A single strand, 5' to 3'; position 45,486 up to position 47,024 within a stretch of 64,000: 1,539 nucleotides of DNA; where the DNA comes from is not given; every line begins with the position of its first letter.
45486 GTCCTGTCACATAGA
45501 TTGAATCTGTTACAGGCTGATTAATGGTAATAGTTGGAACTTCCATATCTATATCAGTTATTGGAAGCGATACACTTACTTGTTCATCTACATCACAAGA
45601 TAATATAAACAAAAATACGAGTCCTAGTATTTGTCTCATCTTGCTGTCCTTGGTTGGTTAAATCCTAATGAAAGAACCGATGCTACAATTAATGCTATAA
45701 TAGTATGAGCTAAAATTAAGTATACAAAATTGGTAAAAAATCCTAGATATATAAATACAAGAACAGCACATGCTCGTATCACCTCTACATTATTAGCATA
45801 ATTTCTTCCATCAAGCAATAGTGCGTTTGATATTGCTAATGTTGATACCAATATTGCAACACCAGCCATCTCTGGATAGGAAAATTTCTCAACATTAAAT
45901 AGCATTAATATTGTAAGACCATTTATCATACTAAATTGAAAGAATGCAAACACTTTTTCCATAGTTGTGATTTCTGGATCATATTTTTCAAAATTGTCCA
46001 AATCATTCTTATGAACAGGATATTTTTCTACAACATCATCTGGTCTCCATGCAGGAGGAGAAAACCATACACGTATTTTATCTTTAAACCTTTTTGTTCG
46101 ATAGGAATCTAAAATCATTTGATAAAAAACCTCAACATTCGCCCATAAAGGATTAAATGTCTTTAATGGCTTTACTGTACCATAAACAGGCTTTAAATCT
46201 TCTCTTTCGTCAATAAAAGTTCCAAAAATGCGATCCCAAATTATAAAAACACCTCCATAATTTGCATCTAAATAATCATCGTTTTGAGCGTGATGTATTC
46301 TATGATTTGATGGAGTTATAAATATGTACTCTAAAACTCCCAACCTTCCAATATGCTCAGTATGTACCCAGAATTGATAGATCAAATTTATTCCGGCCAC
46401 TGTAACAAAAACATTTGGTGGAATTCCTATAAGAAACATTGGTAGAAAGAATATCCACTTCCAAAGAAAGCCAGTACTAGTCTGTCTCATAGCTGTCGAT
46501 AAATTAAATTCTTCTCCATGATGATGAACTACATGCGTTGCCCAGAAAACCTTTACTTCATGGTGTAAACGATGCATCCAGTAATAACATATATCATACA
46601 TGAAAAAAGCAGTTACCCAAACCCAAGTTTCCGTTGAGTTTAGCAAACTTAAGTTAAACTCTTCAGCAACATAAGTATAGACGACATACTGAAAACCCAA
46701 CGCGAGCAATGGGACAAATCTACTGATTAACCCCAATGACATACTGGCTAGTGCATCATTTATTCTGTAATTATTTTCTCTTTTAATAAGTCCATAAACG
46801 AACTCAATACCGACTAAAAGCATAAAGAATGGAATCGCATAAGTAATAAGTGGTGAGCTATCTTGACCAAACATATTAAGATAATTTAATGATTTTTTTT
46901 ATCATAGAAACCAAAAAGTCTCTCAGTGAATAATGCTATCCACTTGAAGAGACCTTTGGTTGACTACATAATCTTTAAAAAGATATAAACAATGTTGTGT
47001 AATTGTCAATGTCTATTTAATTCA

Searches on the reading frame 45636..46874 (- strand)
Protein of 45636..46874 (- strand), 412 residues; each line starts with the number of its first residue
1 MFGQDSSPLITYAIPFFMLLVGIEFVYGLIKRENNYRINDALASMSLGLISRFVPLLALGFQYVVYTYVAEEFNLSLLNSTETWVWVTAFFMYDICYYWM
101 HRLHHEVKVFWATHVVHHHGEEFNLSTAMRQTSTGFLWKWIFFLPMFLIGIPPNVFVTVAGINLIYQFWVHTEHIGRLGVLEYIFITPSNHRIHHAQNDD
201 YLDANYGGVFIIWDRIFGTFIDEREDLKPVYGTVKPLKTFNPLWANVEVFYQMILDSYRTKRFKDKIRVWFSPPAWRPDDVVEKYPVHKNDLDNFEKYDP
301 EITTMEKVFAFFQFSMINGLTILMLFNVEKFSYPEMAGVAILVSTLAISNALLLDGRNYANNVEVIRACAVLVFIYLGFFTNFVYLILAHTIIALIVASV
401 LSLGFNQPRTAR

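Call 8: search_protein_families(library=pfam, proteins=[window:45636-46874:-])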
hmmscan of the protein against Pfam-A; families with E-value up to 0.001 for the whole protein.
window:45636-46874:- (412 aa): 1 family
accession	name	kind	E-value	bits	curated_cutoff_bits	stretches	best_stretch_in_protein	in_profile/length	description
PF04116.19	FA_hydroxylase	-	7.9e-29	101.2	31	1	86-219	1-132/132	Fatty acid hydroxylase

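Call 9: search_protein_families(library=ncbifam, proteins=[window:45636-46874:-])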
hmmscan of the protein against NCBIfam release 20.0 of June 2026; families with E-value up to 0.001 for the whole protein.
window:45636-46874:- (412 aa): 1 family
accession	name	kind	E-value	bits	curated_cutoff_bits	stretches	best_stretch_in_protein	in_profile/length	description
NF052566.1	OrLpdHdlsOlsERhiz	equivalog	3.2e-18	66.1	475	1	87-222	120-256/293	ornithine lipid hydroxylase OlsE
